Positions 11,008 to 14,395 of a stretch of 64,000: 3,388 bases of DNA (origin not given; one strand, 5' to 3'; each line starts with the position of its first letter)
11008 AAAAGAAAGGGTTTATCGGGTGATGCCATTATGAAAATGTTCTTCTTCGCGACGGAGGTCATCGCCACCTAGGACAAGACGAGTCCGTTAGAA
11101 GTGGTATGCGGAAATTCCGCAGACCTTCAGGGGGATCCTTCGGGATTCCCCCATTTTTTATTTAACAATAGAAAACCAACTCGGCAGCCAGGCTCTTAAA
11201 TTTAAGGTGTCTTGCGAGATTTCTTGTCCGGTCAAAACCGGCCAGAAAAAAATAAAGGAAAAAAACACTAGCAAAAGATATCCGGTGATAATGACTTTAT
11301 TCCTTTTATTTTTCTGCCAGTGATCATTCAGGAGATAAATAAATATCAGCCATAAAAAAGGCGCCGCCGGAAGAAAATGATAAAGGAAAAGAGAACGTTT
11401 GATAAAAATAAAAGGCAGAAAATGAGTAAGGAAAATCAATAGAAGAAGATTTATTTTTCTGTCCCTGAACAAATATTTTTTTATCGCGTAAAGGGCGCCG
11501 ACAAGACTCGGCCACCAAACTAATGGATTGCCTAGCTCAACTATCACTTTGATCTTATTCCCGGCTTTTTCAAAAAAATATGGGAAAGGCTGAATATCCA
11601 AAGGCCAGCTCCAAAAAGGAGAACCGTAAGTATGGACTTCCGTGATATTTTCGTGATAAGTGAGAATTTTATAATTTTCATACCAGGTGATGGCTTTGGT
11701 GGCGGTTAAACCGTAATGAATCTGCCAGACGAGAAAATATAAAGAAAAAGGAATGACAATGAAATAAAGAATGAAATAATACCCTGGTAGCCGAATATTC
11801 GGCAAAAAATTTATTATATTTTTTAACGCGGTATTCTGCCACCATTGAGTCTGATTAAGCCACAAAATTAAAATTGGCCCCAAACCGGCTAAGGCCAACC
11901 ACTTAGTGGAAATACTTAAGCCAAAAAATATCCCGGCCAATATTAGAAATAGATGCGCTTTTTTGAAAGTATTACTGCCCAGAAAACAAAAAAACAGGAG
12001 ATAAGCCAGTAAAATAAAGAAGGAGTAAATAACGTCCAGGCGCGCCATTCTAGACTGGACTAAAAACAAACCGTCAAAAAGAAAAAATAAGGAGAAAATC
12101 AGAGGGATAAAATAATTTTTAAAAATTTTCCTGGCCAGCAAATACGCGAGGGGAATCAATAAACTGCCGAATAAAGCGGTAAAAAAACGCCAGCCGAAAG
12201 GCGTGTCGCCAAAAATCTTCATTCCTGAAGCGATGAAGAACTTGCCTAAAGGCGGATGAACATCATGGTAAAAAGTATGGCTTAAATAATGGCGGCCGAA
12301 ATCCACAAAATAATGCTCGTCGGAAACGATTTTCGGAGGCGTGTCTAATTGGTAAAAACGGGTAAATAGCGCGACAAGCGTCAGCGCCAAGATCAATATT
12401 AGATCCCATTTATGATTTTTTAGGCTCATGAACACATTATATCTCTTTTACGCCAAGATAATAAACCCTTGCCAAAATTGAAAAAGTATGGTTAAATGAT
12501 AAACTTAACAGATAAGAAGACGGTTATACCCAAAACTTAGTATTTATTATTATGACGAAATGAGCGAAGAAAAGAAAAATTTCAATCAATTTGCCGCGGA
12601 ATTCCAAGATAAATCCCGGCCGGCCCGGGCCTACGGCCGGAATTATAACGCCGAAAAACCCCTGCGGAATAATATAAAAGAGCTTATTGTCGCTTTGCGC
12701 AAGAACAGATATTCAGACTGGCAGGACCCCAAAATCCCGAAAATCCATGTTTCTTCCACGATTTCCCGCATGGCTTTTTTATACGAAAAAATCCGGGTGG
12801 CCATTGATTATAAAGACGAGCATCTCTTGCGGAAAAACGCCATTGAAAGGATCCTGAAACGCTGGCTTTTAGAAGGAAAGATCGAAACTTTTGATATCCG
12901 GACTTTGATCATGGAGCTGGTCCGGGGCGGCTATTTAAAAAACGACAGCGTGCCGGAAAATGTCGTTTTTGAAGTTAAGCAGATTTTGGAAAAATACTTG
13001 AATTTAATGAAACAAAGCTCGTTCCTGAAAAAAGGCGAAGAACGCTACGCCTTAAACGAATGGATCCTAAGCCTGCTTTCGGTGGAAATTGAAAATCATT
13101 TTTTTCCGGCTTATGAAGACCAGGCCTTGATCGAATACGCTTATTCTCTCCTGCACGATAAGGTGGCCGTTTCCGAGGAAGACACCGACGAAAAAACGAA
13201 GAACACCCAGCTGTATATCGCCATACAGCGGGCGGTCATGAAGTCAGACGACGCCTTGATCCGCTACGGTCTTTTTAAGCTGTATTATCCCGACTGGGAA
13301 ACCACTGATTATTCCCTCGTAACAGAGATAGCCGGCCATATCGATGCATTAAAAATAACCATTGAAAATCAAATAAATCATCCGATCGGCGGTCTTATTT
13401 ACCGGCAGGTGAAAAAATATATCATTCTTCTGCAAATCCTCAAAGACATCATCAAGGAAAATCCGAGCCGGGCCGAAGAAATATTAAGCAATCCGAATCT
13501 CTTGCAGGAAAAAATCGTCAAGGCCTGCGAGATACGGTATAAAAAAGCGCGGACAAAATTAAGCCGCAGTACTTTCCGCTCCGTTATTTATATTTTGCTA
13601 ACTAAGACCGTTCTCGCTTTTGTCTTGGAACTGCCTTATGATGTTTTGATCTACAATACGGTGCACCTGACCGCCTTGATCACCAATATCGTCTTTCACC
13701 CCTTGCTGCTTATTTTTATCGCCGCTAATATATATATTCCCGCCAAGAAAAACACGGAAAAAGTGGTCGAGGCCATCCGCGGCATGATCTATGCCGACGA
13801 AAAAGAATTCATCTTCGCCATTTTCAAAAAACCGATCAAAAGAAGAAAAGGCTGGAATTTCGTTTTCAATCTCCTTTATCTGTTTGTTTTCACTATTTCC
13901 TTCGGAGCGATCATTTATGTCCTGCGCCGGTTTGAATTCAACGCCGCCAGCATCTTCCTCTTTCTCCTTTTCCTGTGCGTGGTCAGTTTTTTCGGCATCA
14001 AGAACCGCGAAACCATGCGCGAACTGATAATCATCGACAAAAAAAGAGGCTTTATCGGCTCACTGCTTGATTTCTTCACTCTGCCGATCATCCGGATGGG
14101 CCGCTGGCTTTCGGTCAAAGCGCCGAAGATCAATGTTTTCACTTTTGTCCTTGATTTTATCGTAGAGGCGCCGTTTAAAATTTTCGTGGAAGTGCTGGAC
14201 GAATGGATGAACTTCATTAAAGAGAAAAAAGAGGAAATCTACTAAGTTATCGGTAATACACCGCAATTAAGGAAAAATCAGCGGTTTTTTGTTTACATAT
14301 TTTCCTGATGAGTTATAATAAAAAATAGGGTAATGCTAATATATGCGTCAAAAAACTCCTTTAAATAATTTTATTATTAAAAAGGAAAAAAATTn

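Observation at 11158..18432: PilT is coupled to a cNMP-binding+GAF protein; upstream are two Thr-rich secreted paralogs and a GT39 O-glycosyltransferase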

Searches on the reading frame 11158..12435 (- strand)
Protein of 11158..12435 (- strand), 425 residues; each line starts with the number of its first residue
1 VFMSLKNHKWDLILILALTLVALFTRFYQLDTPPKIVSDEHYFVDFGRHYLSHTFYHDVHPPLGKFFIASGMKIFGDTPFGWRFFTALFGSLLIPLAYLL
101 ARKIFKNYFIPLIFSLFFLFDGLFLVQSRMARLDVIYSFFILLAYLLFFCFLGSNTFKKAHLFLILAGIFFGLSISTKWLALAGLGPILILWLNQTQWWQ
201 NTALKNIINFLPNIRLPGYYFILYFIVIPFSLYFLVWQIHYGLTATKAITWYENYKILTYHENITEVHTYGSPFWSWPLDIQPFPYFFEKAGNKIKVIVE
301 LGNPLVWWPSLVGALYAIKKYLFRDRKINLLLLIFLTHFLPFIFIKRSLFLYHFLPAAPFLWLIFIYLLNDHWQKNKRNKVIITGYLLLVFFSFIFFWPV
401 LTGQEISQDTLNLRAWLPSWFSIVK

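Call 3: search_protein_families(library=pfam, proteins=[window:11158-12435:-], max_evalue=0.01)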
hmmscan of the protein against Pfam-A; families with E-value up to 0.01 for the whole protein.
window:11158-12435:- (425 aa): 3 families
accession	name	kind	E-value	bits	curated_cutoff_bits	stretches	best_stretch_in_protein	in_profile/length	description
PF02366.24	PMT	-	2.7e-32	112.7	22.7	2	77-241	80-241/245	Dolichyl-phosphate-mannose-protein mannosyltransferase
PF16192.10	PMT_4TMC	-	1e-21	77.8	32.4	1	251-420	6-202/202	C-terminal four TMM region of protein-O-mannosyltransferase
PF13231.12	PMT_2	-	4.4e-10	40.4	26.1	1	60-201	2-136/160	Dolichyl-phosphate-mannose-protein mannosyltransferase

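Call 4: search_protein_families(library=ncbifam, proteins=[window:11158-12435:-], max_evalue=0.01)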
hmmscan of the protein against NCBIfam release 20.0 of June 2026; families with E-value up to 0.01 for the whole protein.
window:11158-12435:- (425 aa): 2 families
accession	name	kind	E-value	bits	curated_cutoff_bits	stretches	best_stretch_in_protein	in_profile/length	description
NF058602.1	PrMnsylTfPmt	equivalog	9.1e-22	77.5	800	1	58-144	97-183/530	protein O-mannosyltransferase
NF009784.2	PRK13279.1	equivalog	2.6e-09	36.3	567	1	60-191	61-191/539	lipid IV(A) 4-amino-4-deoxy-L-arabinosyltransferase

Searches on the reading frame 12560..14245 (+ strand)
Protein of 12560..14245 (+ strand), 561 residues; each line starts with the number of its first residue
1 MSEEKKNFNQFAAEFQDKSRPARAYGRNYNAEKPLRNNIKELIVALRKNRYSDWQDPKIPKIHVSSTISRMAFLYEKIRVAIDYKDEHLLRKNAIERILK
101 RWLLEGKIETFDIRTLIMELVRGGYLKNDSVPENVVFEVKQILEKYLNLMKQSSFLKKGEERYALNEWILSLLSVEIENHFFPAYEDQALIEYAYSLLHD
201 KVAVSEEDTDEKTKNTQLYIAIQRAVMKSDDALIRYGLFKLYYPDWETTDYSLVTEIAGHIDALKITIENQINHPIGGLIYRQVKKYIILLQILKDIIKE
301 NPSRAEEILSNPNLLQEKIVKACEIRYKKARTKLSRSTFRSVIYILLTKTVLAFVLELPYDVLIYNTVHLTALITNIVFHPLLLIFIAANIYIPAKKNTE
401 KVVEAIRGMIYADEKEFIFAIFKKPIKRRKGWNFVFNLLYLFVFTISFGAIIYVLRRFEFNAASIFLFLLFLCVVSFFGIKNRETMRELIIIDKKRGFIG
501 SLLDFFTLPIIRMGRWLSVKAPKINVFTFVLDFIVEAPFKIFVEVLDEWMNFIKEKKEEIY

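Call 3: search_protein_families(library=pfam, proteins=[window:12560-14245:+], max_evalue=0.01)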
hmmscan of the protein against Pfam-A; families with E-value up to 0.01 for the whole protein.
window:12560-14245:+ (561 aa): 0 families

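Call 4: search_protein_families(library=ncbifam, proteins=[window:12560-14245:+], max_evalue=0.01)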
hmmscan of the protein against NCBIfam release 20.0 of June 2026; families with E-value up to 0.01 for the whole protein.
window:12560-14245:+ (561 aa): 0 families

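Call 40: search_protein_representatives(protein=window:12560-14245:+)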
Query: 561 residues. Proteins with E-value up to 0.001 (for the whole library): 929; up to 1e-10: 756; up to 1e-30: 515. The best 150 are listed.
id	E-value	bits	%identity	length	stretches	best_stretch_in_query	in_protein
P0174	4.8e-229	778.0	65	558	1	4-561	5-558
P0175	7.3e-138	477.1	44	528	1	60-561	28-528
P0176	1.4e-136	472.9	46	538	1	37-560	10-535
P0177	8.6e-130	450.4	43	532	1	30-561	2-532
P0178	7.6e-127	440.7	40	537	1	39-560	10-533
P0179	4.1e-126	438.3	41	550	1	34-561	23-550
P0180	7.1e-126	437.5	43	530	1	39-561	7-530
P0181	2.0e-124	432.7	41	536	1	60-560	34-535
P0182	1.7e-122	426.4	42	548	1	25-561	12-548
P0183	2.1e-122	426.0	41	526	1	59-560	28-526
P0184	1.4e-120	420.1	40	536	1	58-561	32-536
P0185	1.2e-119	416.9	40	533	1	59-560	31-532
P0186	2.3e-119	416.0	41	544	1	59-560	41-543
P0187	2.6e-118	412.6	40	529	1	49-561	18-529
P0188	2.8e-118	412.4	43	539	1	35-561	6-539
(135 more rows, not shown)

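Call 43: search_solved_structures(query=A2, max_evalue=1)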
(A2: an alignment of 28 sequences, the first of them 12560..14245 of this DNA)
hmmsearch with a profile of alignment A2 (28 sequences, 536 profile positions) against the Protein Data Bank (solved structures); distinct sequences matched with E-value up to 1: 3.
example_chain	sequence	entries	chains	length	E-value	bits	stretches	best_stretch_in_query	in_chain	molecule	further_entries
6w2q_A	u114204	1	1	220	0.18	13.6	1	242-312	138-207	Junction 34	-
7bxu_C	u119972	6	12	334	0.91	11.3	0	149-250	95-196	Osteopetrosis-associated transmembrane protein 1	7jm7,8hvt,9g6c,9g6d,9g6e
5cwb_A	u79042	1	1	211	0.96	11.2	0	248-312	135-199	Designed helical repeat protein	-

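Call 46: find_related_loci(query=A3, collection=metagenome_contigs, flank=6000)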
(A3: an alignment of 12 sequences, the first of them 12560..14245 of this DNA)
Query A3 (561 aa) in metagenome_contigs; peptide patterns used: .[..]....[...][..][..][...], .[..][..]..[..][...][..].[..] (x = any residue, [..] = any of these).
600 stretches matched a pattern (row limit reached: there are more); 242 encode a relative of the query (tblastn E <= 1e-3); the best 80 are kept; 80 distinct loci.
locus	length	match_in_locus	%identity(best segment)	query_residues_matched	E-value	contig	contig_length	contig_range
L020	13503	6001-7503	41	57-560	5e-133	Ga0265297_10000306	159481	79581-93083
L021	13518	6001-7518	44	56-561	1e-132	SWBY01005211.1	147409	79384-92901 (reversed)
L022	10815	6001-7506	41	60-561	4e-132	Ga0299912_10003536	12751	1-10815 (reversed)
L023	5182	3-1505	43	61-561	5e-132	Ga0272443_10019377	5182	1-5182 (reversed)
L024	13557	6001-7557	44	39-560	2e-130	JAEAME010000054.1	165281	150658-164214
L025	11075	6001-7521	41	55-560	7e-130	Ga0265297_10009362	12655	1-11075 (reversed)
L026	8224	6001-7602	40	30-561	7e-130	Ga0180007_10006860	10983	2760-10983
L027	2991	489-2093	39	30-561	9e-136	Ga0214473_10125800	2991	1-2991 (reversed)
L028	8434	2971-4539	42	38-561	9e-130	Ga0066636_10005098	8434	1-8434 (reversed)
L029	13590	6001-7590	41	31-561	7e-129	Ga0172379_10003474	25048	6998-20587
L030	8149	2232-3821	41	31-561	1e-128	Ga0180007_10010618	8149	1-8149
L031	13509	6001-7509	39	60-559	9e-128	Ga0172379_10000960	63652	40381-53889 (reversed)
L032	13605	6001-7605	39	26-561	1e-127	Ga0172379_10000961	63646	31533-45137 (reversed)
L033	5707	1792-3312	40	55-560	5e-128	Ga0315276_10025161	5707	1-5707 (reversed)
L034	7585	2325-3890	44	41-560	1e-125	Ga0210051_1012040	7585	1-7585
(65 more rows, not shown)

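Call 72: search_protein_families(library=padloc, proteins=[window:12560-14245:+], max_evalue=0.01)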
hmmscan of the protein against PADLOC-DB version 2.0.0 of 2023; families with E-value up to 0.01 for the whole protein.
window:12560-14245:+ (561 aa): 0 families

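Call 73: search_protein_families(library=phrogs, proteins=[window:12560-14245:+], max_evalue=0.01)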
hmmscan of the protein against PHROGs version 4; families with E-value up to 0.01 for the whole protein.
window:12560-14245:+ (561 aa): 0 families
